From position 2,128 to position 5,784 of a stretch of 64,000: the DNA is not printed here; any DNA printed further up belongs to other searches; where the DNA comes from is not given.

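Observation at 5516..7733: Complete diversity-generating retroelement with adenine-specific TR-to-VR mismatches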

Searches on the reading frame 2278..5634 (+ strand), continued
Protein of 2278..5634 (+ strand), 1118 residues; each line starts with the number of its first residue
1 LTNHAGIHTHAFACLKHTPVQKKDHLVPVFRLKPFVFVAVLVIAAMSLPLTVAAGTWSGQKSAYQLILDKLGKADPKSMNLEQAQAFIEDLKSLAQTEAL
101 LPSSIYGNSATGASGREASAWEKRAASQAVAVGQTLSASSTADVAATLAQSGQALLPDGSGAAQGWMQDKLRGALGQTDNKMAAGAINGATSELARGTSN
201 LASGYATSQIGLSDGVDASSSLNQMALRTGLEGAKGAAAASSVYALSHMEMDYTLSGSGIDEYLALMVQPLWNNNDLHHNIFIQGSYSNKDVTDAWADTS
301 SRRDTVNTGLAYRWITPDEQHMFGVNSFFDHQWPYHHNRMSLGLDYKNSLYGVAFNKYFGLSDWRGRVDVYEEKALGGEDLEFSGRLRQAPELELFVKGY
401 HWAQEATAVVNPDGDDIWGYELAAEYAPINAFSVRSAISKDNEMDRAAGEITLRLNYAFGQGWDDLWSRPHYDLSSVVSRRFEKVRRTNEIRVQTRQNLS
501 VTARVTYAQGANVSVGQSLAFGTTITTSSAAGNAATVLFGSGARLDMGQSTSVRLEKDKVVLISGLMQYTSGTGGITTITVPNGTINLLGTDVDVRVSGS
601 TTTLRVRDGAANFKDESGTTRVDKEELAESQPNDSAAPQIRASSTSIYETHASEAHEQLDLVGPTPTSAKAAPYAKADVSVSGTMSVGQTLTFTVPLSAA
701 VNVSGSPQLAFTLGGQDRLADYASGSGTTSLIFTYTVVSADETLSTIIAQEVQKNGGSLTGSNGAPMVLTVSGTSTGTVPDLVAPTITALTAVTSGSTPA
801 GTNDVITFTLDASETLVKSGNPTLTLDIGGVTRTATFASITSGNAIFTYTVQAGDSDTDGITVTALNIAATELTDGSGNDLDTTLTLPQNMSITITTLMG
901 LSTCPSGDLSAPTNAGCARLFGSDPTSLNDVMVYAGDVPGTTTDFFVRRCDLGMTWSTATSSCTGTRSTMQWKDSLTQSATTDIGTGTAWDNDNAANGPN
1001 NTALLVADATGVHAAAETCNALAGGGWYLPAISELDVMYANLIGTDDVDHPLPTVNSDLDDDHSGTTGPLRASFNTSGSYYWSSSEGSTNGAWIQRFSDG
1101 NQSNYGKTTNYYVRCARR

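Call 32: find_encoding_contigs(protein=P0132, flank=8000, max_places=2)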
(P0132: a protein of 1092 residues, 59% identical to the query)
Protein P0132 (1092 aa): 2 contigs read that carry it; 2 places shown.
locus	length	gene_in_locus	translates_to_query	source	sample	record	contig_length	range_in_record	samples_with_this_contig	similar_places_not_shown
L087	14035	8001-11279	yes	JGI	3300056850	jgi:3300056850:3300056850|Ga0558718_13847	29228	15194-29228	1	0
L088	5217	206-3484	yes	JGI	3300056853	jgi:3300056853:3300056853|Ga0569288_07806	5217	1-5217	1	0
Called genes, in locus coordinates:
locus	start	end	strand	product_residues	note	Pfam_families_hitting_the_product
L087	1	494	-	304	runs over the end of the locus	-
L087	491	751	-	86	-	PF12844:HTH_19, PF13560:HTH_31, PF01381:HTH_3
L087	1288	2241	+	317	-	PF08401:ArdcN, PF18818:MPTase-PolyVal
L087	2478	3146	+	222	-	PF01656:CbiA, PF02374:ArsA_ATPase (weak), PF07015:VirC1 (weak), PF09140:MipZ (weak), PF10609:ParA (weak), PF13614:AAA_31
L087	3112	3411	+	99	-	PF20605:Antitox_RHH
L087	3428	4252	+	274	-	PF07042:TrfA, PF06504:RepC (weak)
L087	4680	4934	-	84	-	-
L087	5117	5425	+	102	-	-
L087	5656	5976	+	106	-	-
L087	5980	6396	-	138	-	PF18836:B_solenoid_ydck (faint)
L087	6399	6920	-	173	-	-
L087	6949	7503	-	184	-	PF00239:Resolvase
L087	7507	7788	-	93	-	-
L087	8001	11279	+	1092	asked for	PF11924:IAT_beta, PF07603:Lcl_C (weak)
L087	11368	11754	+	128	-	PF22296:bAvd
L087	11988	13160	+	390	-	PF00078:RVT_1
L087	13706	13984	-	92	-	-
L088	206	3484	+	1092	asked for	PF11924:IAT_beta, PF07603:Lcl_C (weak)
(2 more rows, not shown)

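Call 43: list_cluster_members(proteins=[P0132, P0124, P0128])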
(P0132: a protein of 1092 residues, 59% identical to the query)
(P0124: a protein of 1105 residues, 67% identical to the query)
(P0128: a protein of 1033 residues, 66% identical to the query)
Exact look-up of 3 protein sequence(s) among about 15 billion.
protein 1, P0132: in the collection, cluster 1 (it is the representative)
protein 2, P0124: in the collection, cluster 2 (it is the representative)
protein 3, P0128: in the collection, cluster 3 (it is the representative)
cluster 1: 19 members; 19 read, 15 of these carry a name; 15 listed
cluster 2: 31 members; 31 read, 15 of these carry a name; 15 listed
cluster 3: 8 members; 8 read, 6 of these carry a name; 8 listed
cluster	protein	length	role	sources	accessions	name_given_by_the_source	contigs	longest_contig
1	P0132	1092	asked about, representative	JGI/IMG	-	hypothetical protein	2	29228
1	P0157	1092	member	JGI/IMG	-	hypothetical protein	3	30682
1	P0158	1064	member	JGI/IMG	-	hypothetical protein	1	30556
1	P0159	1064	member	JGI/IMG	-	hypothetical protein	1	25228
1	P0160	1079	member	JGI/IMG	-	hypothetical protein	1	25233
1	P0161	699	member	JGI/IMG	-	hypothetical protein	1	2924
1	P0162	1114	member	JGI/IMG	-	hypothetical protein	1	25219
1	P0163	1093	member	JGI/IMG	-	hypothetical protein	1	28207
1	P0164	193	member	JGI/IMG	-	hypothetical protein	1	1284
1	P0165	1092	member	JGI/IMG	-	hypothetical protein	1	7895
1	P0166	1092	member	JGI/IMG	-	hypothetical protein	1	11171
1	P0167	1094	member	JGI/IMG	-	hypothetical protein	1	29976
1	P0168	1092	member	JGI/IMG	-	hypothetical protein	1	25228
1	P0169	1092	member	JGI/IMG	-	hypothetical protein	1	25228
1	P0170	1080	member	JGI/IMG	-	hypothetical protein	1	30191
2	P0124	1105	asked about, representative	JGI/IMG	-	-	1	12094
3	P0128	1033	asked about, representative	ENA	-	-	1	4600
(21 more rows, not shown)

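Call 73: predict_structure(alignment_id=A2)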
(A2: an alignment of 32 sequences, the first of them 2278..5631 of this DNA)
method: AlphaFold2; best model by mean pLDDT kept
length: 1118 residues; sequences in the alignment: 32
mean_pLDDT: 74.8   pTM: 0.45
mean pLDDT of the five models: 74.8, 74.5, 72.5, 69.9, 66.9
residues with pLDDT >= 90: 147; 70-90: 637; 50-70: 251; < 50: 83
segments of 3 or more residues with pLDDT < 50: 1-33, 48-61, 100-118, 133-138, 157-159, 211-214
pLDDT, mean of each block of 10 residues (from residue 1): 26 28 30 57 61 39 67 80 82 64 31 42 54 48 54 51 57 61 71 68 61 53 65 69 73 70 79 81 83 66 84 88 89 89 88 91 83 90 88 89 83 87 88 86 84 76 77 80 57 82 80 83 88 82 85 88 90 76 84 85 84 87 86 81 82 77 54 75 80 87 91 85 92 86 76 84 73 69 75 74 82 82 84 87 84 73 82 76 69 64 61 62 69 73 74 76 81 86 86 88 89 89 84 82 56 76 57 69 90 84 90 87
secondary structure, 60 per line:
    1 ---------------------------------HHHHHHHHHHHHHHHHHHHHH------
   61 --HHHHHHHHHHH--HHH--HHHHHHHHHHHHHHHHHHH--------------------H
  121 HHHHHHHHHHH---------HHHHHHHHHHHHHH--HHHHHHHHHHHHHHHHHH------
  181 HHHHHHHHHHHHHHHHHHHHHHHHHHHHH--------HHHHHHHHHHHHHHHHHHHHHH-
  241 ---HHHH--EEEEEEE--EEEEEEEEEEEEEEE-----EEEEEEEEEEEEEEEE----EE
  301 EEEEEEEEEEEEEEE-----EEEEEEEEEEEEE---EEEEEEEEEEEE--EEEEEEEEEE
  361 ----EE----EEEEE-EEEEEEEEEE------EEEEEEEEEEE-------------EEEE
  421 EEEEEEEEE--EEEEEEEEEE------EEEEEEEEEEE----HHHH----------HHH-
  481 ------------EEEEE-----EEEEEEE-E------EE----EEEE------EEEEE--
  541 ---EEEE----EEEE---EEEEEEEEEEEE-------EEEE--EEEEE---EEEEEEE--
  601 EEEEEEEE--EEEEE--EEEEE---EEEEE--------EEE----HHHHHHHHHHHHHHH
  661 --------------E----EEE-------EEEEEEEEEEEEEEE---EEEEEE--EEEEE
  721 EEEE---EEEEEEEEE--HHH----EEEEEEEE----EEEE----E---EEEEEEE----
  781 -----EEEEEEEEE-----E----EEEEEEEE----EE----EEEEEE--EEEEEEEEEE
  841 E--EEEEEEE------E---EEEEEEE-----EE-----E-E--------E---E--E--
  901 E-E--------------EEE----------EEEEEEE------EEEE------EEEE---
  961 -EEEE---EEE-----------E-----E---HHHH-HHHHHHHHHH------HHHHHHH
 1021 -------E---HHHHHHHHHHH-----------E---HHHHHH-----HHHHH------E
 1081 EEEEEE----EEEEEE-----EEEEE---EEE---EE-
elements in order (helices of 4 or more, strands of 3 or more residues): H34-54 H63-73 H81-99 H120-131 H141-154 H157-174 H181-209 H218-239 H244-247 E250-256 E259-273 E279-294 E299-315 E321-333 E337-348 E351-360 E371-375 E377-386 E393-403 E417-429 E432-441 E448-458 H463-466 E493-497 E503-509 E524-527 E534-538 E544-547 E552-555 E559-570 E578-581 E584-588 E592-598 E601-608 E611-615 E618-622 E626-630 E639-641 H646-660 E680-682 E690-704 E708-713 E716-724 E728-736 E746-753 E758-761 E770-776 E786-794 E805-812 E823-828 E831-841 E844-850 E861-867 E918-920 E931-937 E944-947 E954-957 E962-965 E969-971 H993-996 H998-1007 H1014-1020 H1032-1042 H1058-1063 H1069-1073 E1080-1086 E1091-1096 E1102-1106 E1110-1112

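Call 79: fold_search(model_id=the predicted structure, library=pdb)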
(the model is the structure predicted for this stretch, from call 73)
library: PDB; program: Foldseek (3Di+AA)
matches with E <= 10: 1151; with E <= 0.001: 42
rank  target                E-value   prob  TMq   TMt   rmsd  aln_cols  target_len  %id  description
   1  4e1t                  9.3e-15  1.00  0.19  0.81   4.0       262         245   20  X-ray crystal structure of the transmembrane beta-domain from invasin from Yersinia pseudotuberculosis (released 2012-06-13)
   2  4e1s                  7.6e-13  1.00  0.19  0.80   4.2       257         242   21  X-ray crystal structure of the transmembrane beta-domain from intimin from EHEC strain O157:H7 (released 2012-06-13)
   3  5g26                  8.5e-13  1.00  0.19  0.80   4.2       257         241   21  Unveiling the Mechanism Behind the in-meso Crystallization of Membrane Proteins (released 2017-02-15)
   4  6ovk_R                3.4e-05  1.00  0.10  0.46   4.5       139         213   14  Crystal Structure of the Pseudomonas capeferrum Anti-sigma Regulator PupR C-terminal Cell-surface Signaling Domain in  (released 2020-03-04)
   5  5o68_I                3.9e-05  1.00  0.15  0.49   6.4       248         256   11  Crystal Structure of the Pseudomonas functional amyloid secretion protein FapF - R157A mutant (released 2017-08-23)
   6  2hdi_A                5.0e-05  0.97  0.11  0.18  34.2       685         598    9  Crystal structure of the Colicin I receptor Cir from E.coli in complex with receptor binding domain of Colicin Ia. (released 2007-05-08)
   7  1qd5                  6.5e-05  1.00  0.14  0.48   7.6       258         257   11  OUTER MEMBRANE PHOSPHOLIPASE A FROM ESCHERICHIA COLI (released 1999-10-25)
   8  9nn6_A                7.2e-05  0.93  0.12  0.18  32.1       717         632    8  E. coli Cir in Complex with the RBD of Microcin V (released 2025-09-24)
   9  1ild                  8.4e-05  1.00  0.14  0.48   7.0       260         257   12  OUTER MEMBRANE PHOSPHOLIPASE A FROM ESCHERICHIA COLI N156A ACTIVE SITE MUTANT pH 4.6 (released 2001-10-03)
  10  7ezz_B                9.2e-05  1.00  0.13  0.47   7.3       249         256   12  Crystal structure of Salmonella typhi outer membrane phospholipase (OMPLA) dimer with bound calcium (released 2021-06-23)
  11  1fw3_A                1.1e-04  1.00  0.13  0.48   7.4       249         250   11  OUTER MEMBRANE PHOSPHOLIPASE A FROM ESCHERICHIA COLI (released 2001-06-01)
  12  4ctd_A                1.3e-04  1.00  0.14  0.53   6.3       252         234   12  X-ray structure of an engineered OmpG loop6-deletion (released 2014-08-13)
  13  1im0                  1.6e-04  1.00  0.13  0.47   7.0       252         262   11  OUTER MEMBRANE PHOSPHOLIPASE A FROM ESCHERICHIA COLI N156A ACTIVE SITE MUTANT PH 8.3 (released 2001-10-03)
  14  3qlb_B                1.6e-04  0.60  0.08  0.12  31.0       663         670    8  Enantiopyochelin outer membrane TonB-dependent transporter from Pseudomonas fluorescens bound to the ferri-enantiopyoc (released 2011-12-07)
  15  6e4v                  1.6e-04  0.60  0.09  0.13  31.4       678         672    9  The Crystal Structure of FhuE from E. coli in complex with its substrate Coprogen (released 2019-04-10)
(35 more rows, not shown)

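Call 99: find_encoding_contigs(protein=P0135, flank=8000, max_places=2)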
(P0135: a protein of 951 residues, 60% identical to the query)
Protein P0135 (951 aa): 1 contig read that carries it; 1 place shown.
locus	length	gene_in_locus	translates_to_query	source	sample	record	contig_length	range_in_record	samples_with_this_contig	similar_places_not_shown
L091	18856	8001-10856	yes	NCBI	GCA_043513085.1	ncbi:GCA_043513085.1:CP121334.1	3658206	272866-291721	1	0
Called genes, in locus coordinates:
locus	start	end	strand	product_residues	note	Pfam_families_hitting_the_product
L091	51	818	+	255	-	-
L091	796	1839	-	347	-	PF10987:DUF2806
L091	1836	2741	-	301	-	PF02511:Thy1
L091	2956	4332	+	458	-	-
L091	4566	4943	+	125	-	PF05713:MobC (weak)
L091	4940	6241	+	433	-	PF03432:Relaxase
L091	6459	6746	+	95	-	-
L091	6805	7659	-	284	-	PF13276:HTH_21, PF00665:rve, PF24764:rva_4 (weak), PF13683:rve_3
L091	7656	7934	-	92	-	PF01527:HTH_Tnp_1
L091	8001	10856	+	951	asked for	PF11924:IAT_beta, PF04773:FecR (weak), PF07603:Lcl_C (weak)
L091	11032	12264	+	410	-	PF02534:T4SS-DNA_transf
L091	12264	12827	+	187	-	PF02534:T4SS-DNA_transf, PF10412:TrwB_AAD_bind, PF12696:TraG-D_C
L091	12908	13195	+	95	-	-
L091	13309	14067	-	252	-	PF01695:IstB_IS21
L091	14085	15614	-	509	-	PF00665:rve (weak), PF22483:Mu-transpos_C_2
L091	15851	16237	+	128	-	-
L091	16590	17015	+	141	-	-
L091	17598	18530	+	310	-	PF13737:DDE_Tnp_1_5, PF01609:DDE_Tnp_1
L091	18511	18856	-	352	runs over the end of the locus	-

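Call 100: find_encoding_contigs(protein=P0133, flank=8000, max_places=2)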
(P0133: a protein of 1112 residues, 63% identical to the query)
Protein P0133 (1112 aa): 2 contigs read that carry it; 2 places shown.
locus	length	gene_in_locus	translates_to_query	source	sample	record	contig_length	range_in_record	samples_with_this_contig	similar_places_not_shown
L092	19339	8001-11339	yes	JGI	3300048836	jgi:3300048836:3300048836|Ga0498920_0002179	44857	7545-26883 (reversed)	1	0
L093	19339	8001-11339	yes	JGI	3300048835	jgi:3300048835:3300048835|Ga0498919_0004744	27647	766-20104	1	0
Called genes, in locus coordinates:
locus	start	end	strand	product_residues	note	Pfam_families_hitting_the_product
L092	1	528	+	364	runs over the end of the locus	PF08401:ArdcN, PF18818:MPTase-PolyVal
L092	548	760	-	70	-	-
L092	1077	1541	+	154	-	PF12728:HTH_17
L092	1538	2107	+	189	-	PF13470:PIN_3, PF26343:VapC50_C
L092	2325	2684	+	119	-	PF11171:DUF2958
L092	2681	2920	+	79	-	-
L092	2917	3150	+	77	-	-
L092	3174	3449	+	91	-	PF27190:KlcB_3rd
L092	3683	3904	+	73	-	-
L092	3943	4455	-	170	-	-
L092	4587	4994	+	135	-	-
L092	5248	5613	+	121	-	-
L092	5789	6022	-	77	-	PF05406:WGR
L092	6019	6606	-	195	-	PF00239:Resolvase, PF00440:TetR_N (faint), PF13565:HTH_32 (weak), PF02796:HTH_7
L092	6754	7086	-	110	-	PF02452:PemK_toxin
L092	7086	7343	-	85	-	PF04014:MazE_antitoxin (weak)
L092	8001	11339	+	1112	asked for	PF11924:IAT_beta, PF07603:Lcl_C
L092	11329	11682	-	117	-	-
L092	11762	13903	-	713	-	PF02534:T4SS-DNA_transf, PF10412:TrwB_AAD_bind, PF12696:TraG-D_C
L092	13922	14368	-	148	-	-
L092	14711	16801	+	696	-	PF03389:MobA_MobL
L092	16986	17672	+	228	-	PF01656:CbiA, PF07015:VirC1, PF09140:MipZ (weak), PF10609:ParA (weak), PF13614:AAA_31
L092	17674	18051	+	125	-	-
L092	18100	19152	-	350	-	PF10134:RPA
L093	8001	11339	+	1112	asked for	PF11924:IAT_beta, PF07603:Lcl_C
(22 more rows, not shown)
